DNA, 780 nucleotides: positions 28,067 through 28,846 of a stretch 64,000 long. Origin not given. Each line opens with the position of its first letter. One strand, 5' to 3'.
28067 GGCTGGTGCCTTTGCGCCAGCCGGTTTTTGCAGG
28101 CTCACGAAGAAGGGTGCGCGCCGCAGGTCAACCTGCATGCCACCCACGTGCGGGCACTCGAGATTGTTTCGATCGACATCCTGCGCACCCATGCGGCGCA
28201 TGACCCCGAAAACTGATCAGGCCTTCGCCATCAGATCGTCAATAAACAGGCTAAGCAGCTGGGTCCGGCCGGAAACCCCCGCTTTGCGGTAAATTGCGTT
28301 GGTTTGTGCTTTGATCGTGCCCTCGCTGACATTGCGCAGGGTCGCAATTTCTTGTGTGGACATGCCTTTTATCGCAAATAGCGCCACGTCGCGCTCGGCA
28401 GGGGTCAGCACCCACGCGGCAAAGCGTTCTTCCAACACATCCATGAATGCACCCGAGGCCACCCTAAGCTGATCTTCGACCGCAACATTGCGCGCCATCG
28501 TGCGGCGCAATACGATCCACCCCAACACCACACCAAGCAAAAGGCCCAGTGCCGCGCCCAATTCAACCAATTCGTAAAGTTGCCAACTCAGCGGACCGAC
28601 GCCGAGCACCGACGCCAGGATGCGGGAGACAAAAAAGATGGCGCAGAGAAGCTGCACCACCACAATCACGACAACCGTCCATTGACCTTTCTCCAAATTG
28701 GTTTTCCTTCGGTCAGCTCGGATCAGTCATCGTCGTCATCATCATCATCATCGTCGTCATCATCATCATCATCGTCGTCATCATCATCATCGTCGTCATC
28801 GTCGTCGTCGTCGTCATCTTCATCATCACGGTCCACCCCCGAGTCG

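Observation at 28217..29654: Two secreted PepSY-like proteins with extreme poly-Asp/Glu tails, co-oriented with a membrane-tethered LuxR-type HTH protein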

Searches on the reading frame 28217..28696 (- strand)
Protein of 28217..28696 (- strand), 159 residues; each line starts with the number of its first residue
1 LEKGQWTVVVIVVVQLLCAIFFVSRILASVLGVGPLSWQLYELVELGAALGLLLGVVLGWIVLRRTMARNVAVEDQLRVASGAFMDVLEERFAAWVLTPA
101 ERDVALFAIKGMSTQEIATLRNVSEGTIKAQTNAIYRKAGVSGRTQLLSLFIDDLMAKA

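Call 3: search_protein_families(library=pfam, max_evalue=10, proteins=[window:28220-28696:-])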
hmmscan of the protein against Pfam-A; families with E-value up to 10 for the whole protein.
seq(159 aa): 7 families
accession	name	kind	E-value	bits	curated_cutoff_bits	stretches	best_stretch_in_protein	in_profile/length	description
PF00196.25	GerE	-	5.7e-09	35.9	23.5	1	96-149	2-55/57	Bacterial regulatory proteins, luxR family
PF08281.18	Sigma70_r4_2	-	0.00013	22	25.7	1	98-131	12-46/54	Sigma-70, region 4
PF04545.22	Sigma70_r4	-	0.016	15.1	24.1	1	97-130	5-39/50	Sigma-70, region 4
PF07638.17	Sigma70_ECF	-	0.023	15.1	21.1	1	89-133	130-173/185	ECF sigma factor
PF14493.12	HTH_40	-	0.062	14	27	1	106-129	8-30/89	Helix-turn-helix domain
PF13314.11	DUF4083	-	1.6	9.2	25.4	1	49-73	11-36/57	Domain of unknown function (DUF4083)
PF13829.11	DUF4191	-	7.4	6.3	30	0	16-100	28-104/219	Domain of unknown function (DUF4191)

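Call 4: search_protein_families(library=ncbifam, max_evalue=10, proteins=[window:28220-28696:-])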
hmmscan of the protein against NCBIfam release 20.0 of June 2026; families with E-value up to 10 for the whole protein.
seq(159 aa): 16 families
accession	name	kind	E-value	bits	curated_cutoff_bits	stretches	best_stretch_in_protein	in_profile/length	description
NF047608.1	LIC13292_fam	subfamily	6.2e-16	59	200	1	83-156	89-162/166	LIC13292 family transcriptional regulator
NF041830.1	RR_TF_ErdR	exception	5.3e-07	29.6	390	1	96-148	150-202/213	response regulator transcription factor ErdR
NF052445.1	RespRegMctR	equivalog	2.8e-05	23.6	300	1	87-154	133-202/205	two-component system response regulator MctR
NF007708.0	PRK10403.1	equivalog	9.8e-05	21.9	343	1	90-153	149-210/215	nitrate/nitrite response regulator protein NarP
NF007505.1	PRK10100.1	equivalog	0.00015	21.6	250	1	96-149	144-197/204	biofilm master transcriptional regulator CsgD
TIGR03020.2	EpsA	equivalog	0.00019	21.1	170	1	87-149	181-243/247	XrtB/PEP-CTERM-associated transcriptional regulator EpsA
NF047785.1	respo_reg_MadR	equivalog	0.00037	19.9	300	1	80-146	132-198/209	MadR family response regulator transcription factor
TIGR02937.1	sigma70-ECF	superfamily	0.00056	19.6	42.9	1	96-138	117-160/165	sigma-70 family RNA polymerase sigma factor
NF041232.1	BagY_FevT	exception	0.0012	17.8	700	1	93-149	293-349/367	LuxR family transcriptional regulator BagY/FevT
NF040749.1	tetrathio_RR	equivalog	0.0016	18.2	290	1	86-145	125-182/191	tetrathionate respiration response regulator TtrR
NF007403.0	PRK09935.1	equivalog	0.0097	15.5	271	1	96-147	149-200/210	fimbria biosynthesis transcriptional regulator FimZ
NF008548.0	PRK11475.1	equivalog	0.013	15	176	1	95-148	133-186/207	DNA-binding transcriptional activator BglJ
NF003420.0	PRK04841.1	equivalog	0.016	13.2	537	1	96-146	838-888/903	HTH-type transcriptional regulator MalT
NF007935.0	PRK10651.1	equivalog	0.023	13.9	250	1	95-144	154-203/216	two-component system response regulator NarL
NF007227.0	PRK09645.1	subfamily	0.037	13.9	202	1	86-132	112-159/177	sigma-70 family RNA polymerase sigma factor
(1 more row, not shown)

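Call 7: find_homologous_proteins(query=window:28220-28696:-)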
Query seq(159 aa) (159 aa): 5662 proteins with E <= 0.001 among 6552 candidates; the best 120 are listed.
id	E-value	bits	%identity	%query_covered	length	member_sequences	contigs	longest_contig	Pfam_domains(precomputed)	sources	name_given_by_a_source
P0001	9.1e-91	319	99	100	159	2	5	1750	PF00196.26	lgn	-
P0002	1.1e-82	293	91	100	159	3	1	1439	PF00196.26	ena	-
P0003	6.7e-82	290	89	100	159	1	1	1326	PF00196.26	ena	-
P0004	1.2e-81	290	89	100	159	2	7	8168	PF00196.26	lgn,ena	-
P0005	5.0e-81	288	90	97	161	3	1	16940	PF00196.26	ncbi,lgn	-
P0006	9.2e-81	287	88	100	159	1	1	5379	PF00196.26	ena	-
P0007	1.2e-80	286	90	99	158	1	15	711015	PF00196.26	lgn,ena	-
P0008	1.3e-80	286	90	99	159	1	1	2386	PF00196.26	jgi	jgi:DNA-binding CsgD family transcriptional regulator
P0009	2.1e-80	286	88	97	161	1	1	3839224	PF00196.26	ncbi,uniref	ncbi:helix-turn-helix transcriptional regulator [Yoonia sp. GPGPB17]|uniref:helix-turn-helix transcr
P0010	2.7e-80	285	90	99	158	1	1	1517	PF00196.26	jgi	-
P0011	3.2e-80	285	86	100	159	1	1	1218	PF00196.26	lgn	-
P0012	3.3e-80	285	84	99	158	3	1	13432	PF00196.26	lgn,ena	-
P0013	3.6e-80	285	87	98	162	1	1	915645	PF00196.26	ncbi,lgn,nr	ncbi:transcriptional regulator, LuxR family protein [Roseobacter sp. CCS2]|nr:transcriptional regula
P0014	4.3e-80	285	86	99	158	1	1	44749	PF00196.26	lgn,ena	-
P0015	5.5e-80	284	87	97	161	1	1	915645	PF00196.26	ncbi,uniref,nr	ncbi:helix-turn-helix transcriptional regulator [Roseobacter sp. CCS2]|uniref:helix-turn-helix trans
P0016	7.3e-80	284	90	99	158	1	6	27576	PF00196.26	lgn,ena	-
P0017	7.9e-80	284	86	98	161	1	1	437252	PF00196.26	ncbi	-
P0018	8.4e-80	284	87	99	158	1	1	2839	PF00196.26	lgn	-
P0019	9.0e-80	283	90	99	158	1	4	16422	PF00196.26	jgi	-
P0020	9.6e-80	283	85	98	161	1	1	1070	PF00196.26,PF08281.19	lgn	-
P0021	1.1e-79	283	87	99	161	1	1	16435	PF00196.26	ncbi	ncbi:MAG: helix-turn-helix transcriptional regulator [Pseudomonadota bacterium]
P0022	1.1e-79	283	85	97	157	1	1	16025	PF00196.26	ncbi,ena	-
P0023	1.4e-79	283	87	89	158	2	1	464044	PF00196.26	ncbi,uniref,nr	ncbi:helix-turn-helix transcriptional regulator [Yoonia sp. F2084L]|uniref:helix-turn-helix transcri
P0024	1.6e-79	283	87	89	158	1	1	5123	PF00196.26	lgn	-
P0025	1.8e-79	282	89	99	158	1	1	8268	PF00196.26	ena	-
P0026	2.2e-79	282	86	100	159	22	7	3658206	PF00196.26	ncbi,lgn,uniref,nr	ncbi:regulatory LuxR family protein [Loktanella sp. PT4BL]|uniref:helix-turn-helix transcriptional r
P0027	2.3e-79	282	89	99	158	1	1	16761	PF00196.26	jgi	-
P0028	2.7e-79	282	89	88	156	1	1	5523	PF00196.26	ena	-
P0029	3.8e-79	281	85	100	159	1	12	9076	PF00196.26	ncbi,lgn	-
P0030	5.0e-79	281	87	100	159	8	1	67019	PF00196.26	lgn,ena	-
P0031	5.4e-79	281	85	99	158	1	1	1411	PF00196.26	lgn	-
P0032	1.9e-78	279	85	99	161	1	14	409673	PF00196.26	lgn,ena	-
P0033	3.1e-78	278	85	98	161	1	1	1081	PF00196.26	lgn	-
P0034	5.9e-78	278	85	98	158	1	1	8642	PF00196.26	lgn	-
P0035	1.2e-77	277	85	99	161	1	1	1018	PF00196.26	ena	-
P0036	1.3e-77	277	85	96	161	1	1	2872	PF00196.26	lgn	-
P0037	2.6e-77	276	83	98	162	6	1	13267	PF00196.26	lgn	-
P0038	3.3e-77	275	83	97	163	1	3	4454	PF00196.26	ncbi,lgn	-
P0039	3.4e-77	275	83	97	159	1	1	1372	PF00196.26,PF08281.19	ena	-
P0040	3.6e-77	275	84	99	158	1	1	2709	PF00196.26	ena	-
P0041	3.7e-77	275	85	97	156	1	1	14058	PF00196.26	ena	-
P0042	3.9e-77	275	82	97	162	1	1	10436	PF00196.26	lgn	-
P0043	4.8e-77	275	82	97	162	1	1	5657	PF00196.26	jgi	jgi:DNA-binding CsgD family transcriptional regulator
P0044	7.5e-77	274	83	99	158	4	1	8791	PF00196.26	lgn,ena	-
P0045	7.9e-77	274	85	97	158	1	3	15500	PF00196.26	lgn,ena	-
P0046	3.5e-76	272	84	97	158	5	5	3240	PF00196.26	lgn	-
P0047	4.2e-76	272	85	97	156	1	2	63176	PF00196.26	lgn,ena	-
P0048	4.9e-76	271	85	97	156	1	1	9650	PF00196.26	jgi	jgi:DNA-binding CsgD family transcriptional regulator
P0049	9.6e-76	270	80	99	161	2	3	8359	PF00196.26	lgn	-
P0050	1.4e-75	270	82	97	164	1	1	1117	PF00196.26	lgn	-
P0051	1.8e-75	270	80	99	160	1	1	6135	PF00196.26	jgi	jgi:DNA-binding CsgD family transcriptional regulator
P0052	2.9e-75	269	79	99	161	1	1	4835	PF00196.26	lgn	-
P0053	3.9e-75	268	81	98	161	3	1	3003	PF00196.26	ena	-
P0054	4.9e-75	268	84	96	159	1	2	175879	PF00196.26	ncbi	-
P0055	9.7e-75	267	79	99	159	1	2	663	PF00196.26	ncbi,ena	-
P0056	1.4e-74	267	82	97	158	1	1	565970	PF00196.26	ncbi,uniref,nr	ncbi:helix-turn-helix transcriptional regulator [Loktanella sp. Alg231-35]|uniref:helix-turn-helix t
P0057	1.4e-74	267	80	97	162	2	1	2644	PF00196.26,PF08281.19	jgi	jgi:DNA-binding CsgD family transcriptional regulator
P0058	3.6e-74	265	81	99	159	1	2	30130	PF00196.26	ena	-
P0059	9.3e-74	264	78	98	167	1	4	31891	PF00196.26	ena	-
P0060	1.1e-73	264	80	96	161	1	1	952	PF00196.26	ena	-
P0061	1.6e-73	263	78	99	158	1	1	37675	PF00196.26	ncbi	ncbi:MAG: LuxR C-terminal-related transcriptional regulator [Pseudomonadota bacterium]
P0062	2.6e-73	263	82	96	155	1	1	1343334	PF00196.26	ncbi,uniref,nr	ncbi:helix-turn-helix transcriptional regulator [Cognatiyoonia sp. IB215446]|uniref:helix-turn-helix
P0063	3.7e-73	262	80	96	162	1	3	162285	PF00196.26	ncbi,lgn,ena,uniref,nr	ncbi:helix-turn-helix transcriptional regulator [Yoonia sp.]|uniref:helix-turn-helix transcriptional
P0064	3.9e-73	262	80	95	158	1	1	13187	PF00196.26,PF08281.19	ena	-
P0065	4.3e-73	262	80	96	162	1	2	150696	PF00196.26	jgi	-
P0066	4.7e-73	262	86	92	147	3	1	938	PF00196.26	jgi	jgi:DNA-binding CsgD family transcriptional regulator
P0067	5.2e-73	262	78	97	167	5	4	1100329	PF00196.26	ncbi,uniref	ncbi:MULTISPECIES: helix-turn-helix domain-containing protein [unclassified Yoonia]|uniref:helix-tur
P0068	5.8e-73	261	79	97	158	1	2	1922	PF00196.26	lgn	-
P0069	6.8e-73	261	76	98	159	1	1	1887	PF00196.26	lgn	-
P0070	7.6e-73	261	82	96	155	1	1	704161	PF00196.26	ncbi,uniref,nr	ncbi:helix-turn-helix transcriptional regulator [Cognatiyoonia sp. IB215182]|uniref:helix-turn-helix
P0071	7.8e-73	261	80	96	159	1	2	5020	PF00196.26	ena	-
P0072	1.0e-72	261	77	97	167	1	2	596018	PF00196.26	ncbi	-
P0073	1.1e-72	261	79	100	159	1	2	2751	PF00196.26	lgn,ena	-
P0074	1.2e-72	260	81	99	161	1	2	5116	PF00196.26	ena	-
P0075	1.3e-72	260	82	96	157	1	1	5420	PF00196.26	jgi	-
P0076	1.7e-72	260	77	99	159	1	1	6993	PF00196.26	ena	-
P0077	1.8e-72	260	80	97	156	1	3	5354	PF00196.26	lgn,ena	-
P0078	2.1e-72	260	80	97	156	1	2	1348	PF00196.26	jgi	-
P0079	2.2e-72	260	78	99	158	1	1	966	PF00196.26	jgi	jgi:DNA-binding NarL/FixJ family response regulator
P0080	2.2e-72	260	79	98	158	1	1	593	PF00196.26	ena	-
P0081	3.9e-72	259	81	94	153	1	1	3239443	PF00196.26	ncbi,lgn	-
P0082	4.2e-72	259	76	98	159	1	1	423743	PF00196.26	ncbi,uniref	ncbi:helix-turn-helix transcriptional regulator [Yoonia sp. 2307UL14-13]|uniref:helix-turn-helix tra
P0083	5.5e-72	258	77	97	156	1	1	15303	PF00196.26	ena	-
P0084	5.5e-72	258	80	98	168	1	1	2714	PF00196.26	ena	-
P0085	6.8e-72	258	79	97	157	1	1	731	PF00196.26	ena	-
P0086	1.0e-71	257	79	97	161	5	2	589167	PF00196.26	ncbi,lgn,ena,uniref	ncbi:helix-turn-helix transcriptional regulator [Yoonia maritima]|uniref:helix-turn-helix transcript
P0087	1.2e-71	257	79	97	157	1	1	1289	PF00196.26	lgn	-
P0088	2.6e-71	256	79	98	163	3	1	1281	PF00196.26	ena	-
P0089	2.7e-71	256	79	96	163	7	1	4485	PF00196.26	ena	-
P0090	3.0e-71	256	75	97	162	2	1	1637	PF00196.26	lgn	-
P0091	3.6e-71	256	80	94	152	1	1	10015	PF00196.26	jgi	jgi:DNA-binding CsgD family transcriptional regulator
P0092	4.3e-71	255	79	98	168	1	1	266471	PF00196.26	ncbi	-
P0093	4.5e-71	255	76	99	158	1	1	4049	PF00196.26,PF08281.19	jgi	jgi:DNA-binding CsgD family transcriptional regulator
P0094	6.7e-71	255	79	97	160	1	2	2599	PF00196.26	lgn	-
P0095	1.1e-70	254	78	97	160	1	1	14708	PF00196.26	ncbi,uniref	ncbi:helix-turn-helix transcriptional regulator [Yoonia sp.]|uniref:helix-turn-helix transcriptional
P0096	1.9e-70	253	78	96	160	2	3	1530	PF00196.26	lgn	-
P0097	2.4e-70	253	78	97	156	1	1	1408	PF00196.26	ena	-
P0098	2.9e-70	253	78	99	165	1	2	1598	PF00196.26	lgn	-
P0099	3.5e-70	252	76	97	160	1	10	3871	PF00196.26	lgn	-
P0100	4.1e-70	252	85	89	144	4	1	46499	PF00196.26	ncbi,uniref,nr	ncbi:MAG: helix-turn-helix transcriptional regulator [Yoonia sp.]|uniref:helix-turn-helix transcript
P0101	4.2e-70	252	76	98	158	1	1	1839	PF00196.26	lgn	-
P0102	6.6e-70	252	75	97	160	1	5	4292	PF00196.26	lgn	-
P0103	1.2e-69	251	74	98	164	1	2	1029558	PF00196.26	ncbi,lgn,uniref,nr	ncbi:helix-turn-helix transcriptional regulator [Yoonia sediminilitoris]|uniref:Regulatory LuxR fami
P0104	1.7e-69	250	78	98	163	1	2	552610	PF00196.26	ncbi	-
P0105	1.7e-69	250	78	98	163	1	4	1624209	PF00196.26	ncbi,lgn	-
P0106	1.7e-69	250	77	97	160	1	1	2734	PF00196.26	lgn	-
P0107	1.8e-69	250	81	93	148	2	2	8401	PF00196.26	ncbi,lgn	-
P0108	1.8e-69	250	78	94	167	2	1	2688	PF00196.26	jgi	jgi:DNA-binding CsgD family transcriptional regulator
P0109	1.9e-69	250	77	98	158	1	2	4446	PF00196.26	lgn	-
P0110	3.4e-69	249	77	96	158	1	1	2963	PF00196.26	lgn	-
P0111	4.5e-69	249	78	96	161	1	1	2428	PF00196.26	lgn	-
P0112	7.4e-69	248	77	98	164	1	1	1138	PF00196.26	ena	-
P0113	7.7e-69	248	74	97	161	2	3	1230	PF00196.26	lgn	-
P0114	8.6e-69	248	77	98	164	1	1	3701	PF00196.26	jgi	jgi:DNA-binding NarL/FixJ family response regulator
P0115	1.5e-68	247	76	98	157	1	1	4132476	PF00196.26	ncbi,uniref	ncbi:LuxR C-terminal-related transcriptional regulator [Yoonia sp. SS1-5]|uniref:Helix-turn-helix tr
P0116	1.8e-68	247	78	89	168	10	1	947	PF00196.26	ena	-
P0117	4.0e-68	246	76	97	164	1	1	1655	PF00196.26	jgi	-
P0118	4.5e-68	246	77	94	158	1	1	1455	PF00196.26,PF08281.19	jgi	jgi:DNA-binding CsgD family transcriptional regulator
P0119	5.5e-68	245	75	96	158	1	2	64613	PF00196.26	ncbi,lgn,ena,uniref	ncbi:helix-turn-helix transcriptional regulator [Yoonia sp.]|uniref:helix-turn-helix transcriptional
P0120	6.5e-68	245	76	94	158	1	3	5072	PF00196.26,PF08281.19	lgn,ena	-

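Call 9: find_related_loci(query=A1, collection=genome_contigs, flank=5000)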
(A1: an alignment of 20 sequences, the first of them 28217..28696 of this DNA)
Query A1 (159 aa) in genome_contigs; peptide patterns used: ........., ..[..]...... (x = any residue, [..] = any of these).
599 stretches matched a pattern (row limit reached: there are more); 559 encode a relative of the query (tblastn E <= 1e-3); the best 80 are kept; 80 distinct loci.
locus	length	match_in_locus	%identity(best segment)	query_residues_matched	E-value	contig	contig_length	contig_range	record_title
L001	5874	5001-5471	86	3-159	1e-78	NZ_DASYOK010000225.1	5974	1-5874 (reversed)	MAG: Yoonia sp. isolate SMAG_U4427 k141_83587, whole genome shotgun sequence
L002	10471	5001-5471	87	3-159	1e-78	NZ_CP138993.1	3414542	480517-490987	Yoonia sp. R78084 chromosome, complete genome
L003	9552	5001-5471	87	3-159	3e-78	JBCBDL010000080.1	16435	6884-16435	MAG: Pseudomonadota bacterium isolate J06597_8 NODE_80_length_16435_cov_6.840445, whole genome shotgun sequence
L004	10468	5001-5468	74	4-159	6e-77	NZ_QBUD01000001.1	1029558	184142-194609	Yoonia sediminilitoris strain DSM 29955 Ga0183446_101, whole genome shotgun sequence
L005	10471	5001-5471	85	3-159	6e-77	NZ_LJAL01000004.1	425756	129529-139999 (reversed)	Loktanella sp. 5RATIMAR09 PM08_004, whole genome shotgun sequence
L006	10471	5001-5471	69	3-159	8e-74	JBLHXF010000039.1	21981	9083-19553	MAG: Yoonia sp. isolate 3300046534_121 Ga0491194_0004479, whole genome shotgun sequence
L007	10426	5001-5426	87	18-159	4e-72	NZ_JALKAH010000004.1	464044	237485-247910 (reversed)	Yoonia sp. F2084L scaffold4_size464044, whole genome shotgun sequence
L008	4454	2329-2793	83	3-157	3e-71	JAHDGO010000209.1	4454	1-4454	MAG: Yoonia sp. isolate MAG-48 ND_9264, whole genome shotgun sequence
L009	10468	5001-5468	78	4-159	6e-69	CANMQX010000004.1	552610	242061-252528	uncultured Rhodobacteraceae bacterium isolate 2-582A.fasta genome assembly, contig: NODE_4, whole genome shotgun sequenc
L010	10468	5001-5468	67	6-159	3e-68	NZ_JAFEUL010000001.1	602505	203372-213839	Actibacterium sp. 188UL27-1 contig1, whole genome shotgun sequence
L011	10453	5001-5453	71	8-156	2e-67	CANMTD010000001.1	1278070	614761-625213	uncultured Rhodobacteraceae bacterium isolate 2B1-5-42-J.fasta genome assembly, contig: NODE_1, whole genome shotgun seq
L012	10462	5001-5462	68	8-159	2e-66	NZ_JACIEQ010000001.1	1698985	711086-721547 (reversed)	Actibacterium naphthalenivorans strain DSM 105040 Ga0373277_01, whole genome shotgun sequence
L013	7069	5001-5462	64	8-159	3e-66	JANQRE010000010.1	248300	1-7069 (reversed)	MAG: Paracoccaceae bacterium isolate IP29b_bin.50 k99_775531, whole genome shotgun sequence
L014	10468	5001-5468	69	4-159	4e-66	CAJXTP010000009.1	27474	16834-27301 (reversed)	MAG TPA_asm: uncultured Loktanella sp. isolate SRR3933389_bin.6_MetaBAT_v2.12.1_MAG genome assembly, contig: NODE_58_len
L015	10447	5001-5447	69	8-156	4e-66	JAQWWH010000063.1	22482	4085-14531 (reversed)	MAG: Flavimaricola sp. isolate cluster3_bin.149 k119_588543, whole genome shotgun sequence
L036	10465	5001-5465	62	5-157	2e-62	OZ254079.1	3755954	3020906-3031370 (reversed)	MAG: Paracoccaceae bacterium isolate ca5c29e5-2d04-4d11-8968-b8c22a4882d7 genome assembly, chromosome: 1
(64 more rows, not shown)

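Call 54: find_encoding_contigs(protein=P0001, flank=2500, max_places=5)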
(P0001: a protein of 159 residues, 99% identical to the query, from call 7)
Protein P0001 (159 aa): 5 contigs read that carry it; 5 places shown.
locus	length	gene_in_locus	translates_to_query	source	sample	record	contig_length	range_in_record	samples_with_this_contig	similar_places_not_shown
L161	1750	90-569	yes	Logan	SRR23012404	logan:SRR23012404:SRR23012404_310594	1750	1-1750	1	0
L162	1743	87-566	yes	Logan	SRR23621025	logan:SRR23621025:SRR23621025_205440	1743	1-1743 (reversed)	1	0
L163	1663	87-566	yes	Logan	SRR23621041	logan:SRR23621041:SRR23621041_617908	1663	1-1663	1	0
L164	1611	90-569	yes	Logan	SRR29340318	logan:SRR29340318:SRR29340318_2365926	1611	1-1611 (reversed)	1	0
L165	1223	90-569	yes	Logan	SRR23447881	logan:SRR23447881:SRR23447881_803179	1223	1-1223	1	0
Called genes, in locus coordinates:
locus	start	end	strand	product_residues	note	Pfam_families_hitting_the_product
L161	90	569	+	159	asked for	PF00196:GerE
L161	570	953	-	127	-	PF09996:DUF2237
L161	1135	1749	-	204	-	?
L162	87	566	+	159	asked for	PF00196:GerE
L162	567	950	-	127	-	PF09996:DUF2237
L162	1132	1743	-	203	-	?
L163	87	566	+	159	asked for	PF00196:GerE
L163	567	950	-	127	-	PF09996:DUF2237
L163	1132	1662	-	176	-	?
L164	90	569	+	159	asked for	PF00196:GerE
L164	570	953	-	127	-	PF09996:DUF2237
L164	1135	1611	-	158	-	?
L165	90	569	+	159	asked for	PF00196:GerE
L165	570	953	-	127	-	PF09996:DUF2237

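Call 55: search_solved_structures(query=window:28217-28696:-, max_evalue=0.001)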
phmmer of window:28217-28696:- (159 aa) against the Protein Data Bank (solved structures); distinct sequences matched with E-value up to 0.001: 3.
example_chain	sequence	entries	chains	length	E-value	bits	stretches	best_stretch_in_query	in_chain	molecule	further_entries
6jqs_A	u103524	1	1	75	0.00051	23.2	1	94-148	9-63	DNA-binding response regulator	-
7ve4_A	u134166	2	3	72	0.00072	22.7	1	96-148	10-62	DNA-binding response regulator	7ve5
2rnj_A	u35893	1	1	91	0.00082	22.5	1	95-148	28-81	Response regulator protein vraR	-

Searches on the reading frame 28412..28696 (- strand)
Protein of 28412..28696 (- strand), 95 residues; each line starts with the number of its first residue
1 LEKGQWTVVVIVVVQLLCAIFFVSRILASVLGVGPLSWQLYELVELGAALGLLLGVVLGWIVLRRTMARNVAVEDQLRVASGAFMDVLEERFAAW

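Call 68: search_protein_representatives(protein=window:28412-28696:-)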
Query: 95 residues. Proteins with E-value up to 0.001 (for the whole library): 195; up to 1e-10: 58; up to 1e-30: 0. The best 150 are listed.
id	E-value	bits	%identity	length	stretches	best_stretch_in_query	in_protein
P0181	2.2e-25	104.7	57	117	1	7-95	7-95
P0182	3.1e-25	104.3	60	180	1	8-95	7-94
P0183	1.5e-23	98.9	60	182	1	10-95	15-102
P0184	2.8e-23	98.0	59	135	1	9-95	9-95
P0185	3.1e-23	97.9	59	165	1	8-95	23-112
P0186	2.3e-22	95.1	49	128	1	7-95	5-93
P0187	2.8e-22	94.8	53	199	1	8-95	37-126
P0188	3.9e-22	94.4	54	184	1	7-95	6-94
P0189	2.2e-21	92.0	51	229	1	2-95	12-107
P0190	1.4e-20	89.4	67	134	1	5-68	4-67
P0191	5.1e-20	87.6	52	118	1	8-95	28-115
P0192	9.7e-20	86.7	52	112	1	6-95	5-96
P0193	1.2e-19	86.4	54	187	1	7-95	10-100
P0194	1.2e-19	86.4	52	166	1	5-95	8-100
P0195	1.2e-19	86.4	57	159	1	7-95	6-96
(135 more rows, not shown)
